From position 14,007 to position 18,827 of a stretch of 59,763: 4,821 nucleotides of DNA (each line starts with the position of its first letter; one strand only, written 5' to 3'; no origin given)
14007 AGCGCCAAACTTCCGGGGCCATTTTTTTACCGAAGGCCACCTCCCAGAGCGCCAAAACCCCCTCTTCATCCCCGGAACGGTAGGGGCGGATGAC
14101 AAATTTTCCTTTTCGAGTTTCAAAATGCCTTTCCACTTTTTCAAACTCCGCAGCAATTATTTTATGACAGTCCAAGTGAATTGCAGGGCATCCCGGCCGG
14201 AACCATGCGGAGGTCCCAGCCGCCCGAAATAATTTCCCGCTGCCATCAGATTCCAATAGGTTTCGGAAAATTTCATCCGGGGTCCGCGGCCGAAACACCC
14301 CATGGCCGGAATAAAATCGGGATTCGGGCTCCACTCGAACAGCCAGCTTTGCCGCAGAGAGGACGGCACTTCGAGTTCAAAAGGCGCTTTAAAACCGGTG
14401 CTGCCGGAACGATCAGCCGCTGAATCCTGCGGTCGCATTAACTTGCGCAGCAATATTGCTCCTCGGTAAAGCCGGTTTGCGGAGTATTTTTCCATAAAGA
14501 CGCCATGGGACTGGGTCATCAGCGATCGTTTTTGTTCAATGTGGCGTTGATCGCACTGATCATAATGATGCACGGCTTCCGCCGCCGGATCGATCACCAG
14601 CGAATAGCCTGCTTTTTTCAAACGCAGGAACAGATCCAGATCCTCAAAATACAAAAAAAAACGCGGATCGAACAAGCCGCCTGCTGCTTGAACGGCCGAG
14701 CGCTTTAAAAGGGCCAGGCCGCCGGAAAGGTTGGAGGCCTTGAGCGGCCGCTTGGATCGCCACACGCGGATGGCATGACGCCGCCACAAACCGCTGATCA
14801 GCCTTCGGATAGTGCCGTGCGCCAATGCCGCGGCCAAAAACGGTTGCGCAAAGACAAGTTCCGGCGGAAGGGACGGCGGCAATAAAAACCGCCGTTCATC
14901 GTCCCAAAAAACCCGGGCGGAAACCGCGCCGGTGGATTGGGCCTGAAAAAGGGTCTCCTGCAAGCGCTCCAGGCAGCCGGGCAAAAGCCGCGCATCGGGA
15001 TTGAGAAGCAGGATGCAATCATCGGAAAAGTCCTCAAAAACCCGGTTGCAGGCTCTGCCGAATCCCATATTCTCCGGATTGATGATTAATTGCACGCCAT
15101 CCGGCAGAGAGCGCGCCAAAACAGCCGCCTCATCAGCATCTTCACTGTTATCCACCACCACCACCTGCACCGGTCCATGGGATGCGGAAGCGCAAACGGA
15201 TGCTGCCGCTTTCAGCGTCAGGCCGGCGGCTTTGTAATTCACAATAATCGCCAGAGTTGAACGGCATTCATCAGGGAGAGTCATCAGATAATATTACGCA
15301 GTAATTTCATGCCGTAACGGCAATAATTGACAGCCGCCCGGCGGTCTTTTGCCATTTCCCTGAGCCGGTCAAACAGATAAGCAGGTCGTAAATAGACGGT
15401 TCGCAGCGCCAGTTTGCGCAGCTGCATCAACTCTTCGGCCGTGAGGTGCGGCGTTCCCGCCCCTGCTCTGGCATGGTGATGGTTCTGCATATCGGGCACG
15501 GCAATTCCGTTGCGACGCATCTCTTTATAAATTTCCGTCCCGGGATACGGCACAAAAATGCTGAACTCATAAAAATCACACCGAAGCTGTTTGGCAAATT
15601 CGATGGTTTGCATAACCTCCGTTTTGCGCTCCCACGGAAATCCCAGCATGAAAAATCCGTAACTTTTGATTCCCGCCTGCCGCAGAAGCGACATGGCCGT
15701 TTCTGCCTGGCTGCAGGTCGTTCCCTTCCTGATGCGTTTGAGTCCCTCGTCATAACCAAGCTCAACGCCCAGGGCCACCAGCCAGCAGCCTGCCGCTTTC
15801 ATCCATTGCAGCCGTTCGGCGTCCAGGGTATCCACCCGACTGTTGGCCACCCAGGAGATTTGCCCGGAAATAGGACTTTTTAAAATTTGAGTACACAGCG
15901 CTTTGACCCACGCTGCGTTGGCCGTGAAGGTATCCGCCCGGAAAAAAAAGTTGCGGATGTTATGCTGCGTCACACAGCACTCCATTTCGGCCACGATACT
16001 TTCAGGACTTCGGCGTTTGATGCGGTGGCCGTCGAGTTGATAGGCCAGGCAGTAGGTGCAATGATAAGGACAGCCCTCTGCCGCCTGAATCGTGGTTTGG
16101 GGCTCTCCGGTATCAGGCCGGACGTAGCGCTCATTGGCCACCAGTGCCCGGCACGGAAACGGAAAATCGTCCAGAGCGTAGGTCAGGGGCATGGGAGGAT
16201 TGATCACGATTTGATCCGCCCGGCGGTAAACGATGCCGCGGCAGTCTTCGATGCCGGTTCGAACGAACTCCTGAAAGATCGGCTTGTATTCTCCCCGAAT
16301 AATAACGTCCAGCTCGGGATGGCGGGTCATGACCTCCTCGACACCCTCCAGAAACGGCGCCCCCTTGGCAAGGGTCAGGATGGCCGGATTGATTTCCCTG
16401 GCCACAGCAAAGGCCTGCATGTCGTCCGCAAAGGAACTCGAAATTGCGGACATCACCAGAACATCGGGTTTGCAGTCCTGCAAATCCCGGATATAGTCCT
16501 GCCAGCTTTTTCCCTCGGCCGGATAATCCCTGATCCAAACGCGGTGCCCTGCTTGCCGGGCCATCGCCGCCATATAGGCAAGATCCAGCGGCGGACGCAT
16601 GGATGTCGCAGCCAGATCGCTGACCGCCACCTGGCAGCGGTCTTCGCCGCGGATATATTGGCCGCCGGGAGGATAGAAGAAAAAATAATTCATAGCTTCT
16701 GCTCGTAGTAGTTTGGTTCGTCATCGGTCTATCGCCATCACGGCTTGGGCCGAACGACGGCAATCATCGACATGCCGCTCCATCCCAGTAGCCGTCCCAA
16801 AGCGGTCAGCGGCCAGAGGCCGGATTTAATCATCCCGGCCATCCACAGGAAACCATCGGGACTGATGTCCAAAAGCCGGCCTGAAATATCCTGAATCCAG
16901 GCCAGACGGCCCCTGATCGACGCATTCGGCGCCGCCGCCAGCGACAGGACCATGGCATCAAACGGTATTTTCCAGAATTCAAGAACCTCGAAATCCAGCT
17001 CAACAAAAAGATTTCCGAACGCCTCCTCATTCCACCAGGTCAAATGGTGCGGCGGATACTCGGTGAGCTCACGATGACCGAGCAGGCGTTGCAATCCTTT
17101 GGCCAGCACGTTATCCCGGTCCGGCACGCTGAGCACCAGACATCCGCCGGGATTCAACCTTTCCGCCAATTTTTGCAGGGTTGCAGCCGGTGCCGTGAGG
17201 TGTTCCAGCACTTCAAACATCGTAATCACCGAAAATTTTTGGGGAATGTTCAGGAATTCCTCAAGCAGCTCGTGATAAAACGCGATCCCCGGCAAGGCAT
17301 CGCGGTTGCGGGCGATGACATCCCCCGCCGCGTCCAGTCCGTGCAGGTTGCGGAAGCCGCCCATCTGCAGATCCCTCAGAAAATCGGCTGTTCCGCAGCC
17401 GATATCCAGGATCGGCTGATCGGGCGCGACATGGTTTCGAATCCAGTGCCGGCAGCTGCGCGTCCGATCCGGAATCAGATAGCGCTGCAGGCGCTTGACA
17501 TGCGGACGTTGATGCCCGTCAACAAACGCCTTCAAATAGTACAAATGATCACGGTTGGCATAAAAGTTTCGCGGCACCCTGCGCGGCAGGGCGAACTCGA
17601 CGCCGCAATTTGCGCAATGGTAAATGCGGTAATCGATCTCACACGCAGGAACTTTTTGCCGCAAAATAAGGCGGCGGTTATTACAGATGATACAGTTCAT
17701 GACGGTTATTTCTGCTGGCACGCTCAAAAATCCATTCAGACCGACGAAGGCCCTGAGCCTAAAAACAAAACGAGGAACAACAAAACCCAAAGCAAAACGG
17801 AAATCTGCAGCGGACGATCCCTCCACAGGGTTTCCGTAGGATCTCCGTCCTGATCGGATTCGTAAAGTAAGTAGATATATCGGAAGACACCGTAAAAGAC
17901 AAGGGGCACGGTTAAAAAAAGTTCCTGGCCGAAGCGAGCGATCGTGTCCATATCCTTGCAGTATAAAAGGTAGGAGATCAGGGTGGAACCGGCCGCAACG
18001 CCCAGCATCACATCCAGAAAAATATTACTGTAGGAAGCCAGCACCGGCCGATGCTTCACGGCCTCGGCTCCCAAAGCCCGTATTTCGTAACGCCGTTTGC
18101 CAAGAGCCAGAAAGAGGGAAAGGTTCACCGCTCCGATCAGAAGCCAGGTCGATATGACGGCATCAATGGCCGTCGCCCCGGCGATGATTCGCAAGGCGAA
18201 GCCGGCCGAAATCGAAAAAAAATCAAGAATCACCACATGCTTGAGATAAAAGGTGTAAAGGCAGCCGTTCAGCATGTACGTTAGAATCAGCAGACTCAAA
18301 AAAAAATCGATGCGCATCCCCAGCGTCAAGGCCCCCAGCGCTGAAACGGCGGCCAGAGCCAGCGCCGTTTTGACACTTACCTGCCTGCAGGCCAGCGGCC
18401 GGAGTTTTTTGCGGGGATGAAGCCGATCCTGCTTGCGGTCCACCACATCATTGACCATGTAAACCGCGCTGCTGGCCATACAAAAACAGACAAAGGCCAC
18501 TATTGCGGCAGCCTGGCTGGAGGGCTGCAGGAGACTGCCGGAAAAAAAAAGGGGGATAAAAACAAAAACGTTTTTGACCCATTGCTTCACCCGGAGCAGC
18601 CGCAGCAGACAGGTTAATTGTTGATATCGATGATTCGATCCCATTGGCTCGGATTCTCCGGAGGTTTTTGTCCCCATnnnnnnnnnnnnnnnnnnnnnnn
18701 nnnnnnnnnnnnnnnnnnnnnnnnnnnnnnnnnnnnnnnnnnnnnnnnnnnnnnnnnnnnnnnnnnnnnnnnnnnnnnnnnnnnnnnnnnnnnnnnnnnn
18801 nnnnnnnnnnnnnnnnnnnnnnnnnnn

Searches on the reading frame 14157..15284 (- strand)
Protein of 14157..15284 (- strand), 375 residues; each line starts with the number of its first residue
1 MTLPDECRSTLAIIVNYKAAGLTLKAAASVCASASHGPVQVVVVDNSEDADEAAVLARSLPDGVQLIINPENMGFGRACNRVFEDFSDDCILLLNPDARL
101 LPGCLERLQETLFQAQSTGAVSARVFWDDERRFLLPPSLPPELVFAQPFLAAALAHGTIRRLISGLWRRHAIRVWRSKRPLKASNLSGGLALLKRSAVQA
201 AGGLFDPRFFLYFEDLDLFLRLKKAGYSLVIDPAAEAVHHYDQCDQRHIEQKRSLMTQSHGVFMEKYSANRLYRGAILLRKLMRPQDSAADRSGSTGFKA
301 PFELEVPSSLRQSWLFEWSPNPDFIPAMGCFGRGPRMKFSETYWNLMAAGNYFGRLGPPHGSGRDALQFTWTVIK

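Call 26: search_protein_families(library=pfam, proteins=[window:14157-15284:-], max_evalue=0.001)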
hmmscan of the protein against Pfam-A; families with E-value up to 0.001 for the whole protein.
window:14157-15284:- (375 aa): 3 families
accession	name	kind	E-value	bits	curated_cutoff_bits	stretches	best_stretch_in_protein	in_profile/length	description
PF00535.33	Glycos_transf_2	-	5.7e-15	56.1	23.3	1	13-166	3-132/168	Glycosyl transferase family 2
PF13641.12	Glyco_tranf_2_3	-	8.2e-14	52.6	27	1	11-238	4-210/230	Glycosyltransferase like family 2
PF13632.12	Glyco_trans_2_3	-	0.00026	21.3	27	0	186-235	72-119/198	Glycosyl transferase family group 2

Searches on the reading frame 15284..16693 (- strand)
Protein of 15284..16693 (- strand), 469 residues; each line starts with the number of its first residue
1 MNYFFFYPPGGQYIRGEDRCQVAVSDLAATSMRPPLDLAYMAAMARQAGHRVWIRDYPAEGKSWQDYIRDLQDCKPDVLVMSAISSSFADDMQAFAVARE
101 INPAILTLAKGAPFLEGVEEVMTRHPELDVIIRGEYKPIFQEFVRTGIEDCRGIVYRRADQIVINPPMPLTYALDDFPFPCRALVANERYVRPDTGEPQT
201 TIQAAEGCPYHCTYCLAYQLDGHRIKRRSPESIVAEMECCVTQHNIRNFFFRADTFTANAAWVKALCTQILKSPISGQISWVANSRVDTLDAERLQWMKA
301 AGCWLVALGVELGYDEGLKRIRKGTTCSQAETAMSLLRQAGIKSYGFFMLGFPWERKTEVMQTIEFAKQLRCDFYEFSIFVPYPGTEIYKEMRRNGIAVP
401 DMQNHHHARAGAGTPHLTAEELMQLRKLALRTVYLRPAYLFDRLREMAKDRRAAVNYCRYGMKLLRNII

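Call 26: search_protein_families(library=pfam, proteins=[window:15284-16693:-], max_evalue=0.001)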
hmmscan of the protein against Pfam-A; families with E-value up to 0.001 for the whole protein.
window:15284-16693:- (469 aa): 2 families
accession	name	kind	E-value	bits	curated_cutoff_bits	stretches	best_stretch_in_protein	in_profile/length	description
PF04055.27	Radical_SAM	-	1e-16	62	29.5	1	205-367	4-166/166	Radical SAM superfamily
PF02310.24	B12-binding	-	2.1e-10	40.9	32.1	1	34-143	13-120/121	B12 binding domain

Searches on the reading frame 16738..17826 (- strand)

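Call 26: search_protein_families(library=pfam, proteins=[window:16738-17826:-], max_evalue=0.001)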
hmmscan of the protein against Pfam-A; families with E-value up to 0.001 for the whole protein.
window:16738-17826:- (362 aa): 5 families
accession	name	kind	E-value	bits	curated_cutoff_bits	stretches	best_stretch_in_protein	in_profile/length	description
PF13489.12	Methyltransf_23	-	3.1e-20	73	27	1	136-283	23-163/164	Methyltransferase domain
PF08242.18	Methyltransf_12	-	3.1e-12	47.5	30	1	140-230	1-98/98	Methyltransferase domain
PF13649.12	Methyltransf_25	-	3.1e-11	44.2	27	1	139-228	1-97/97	Methyltransferase domain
PF08241.18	Methyltransf_11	-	1.4e-09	38.9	21.2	1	140-231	1-94/95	Methyltransferase domain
PF13847.12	Methyltransf_31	-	2.6e-09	37.3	27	1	137-244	5-114/145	Methyltransferase domain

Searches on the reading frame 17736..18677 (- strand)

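Call 26: search_protein_families(library=pfam, proteins=[window:17736-18677:-], max_evalue=0.001)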
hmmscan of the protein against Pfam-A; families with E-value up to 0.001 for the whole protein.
window:17736-18677:- (313 aa): 1 family
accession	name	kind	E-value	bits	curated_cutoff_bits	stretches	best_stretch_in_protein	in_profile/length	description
PF01040.23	UbiA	-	6.4e-22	78.5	34.2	1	52-212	14-176/250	UbiA prenyltransferase family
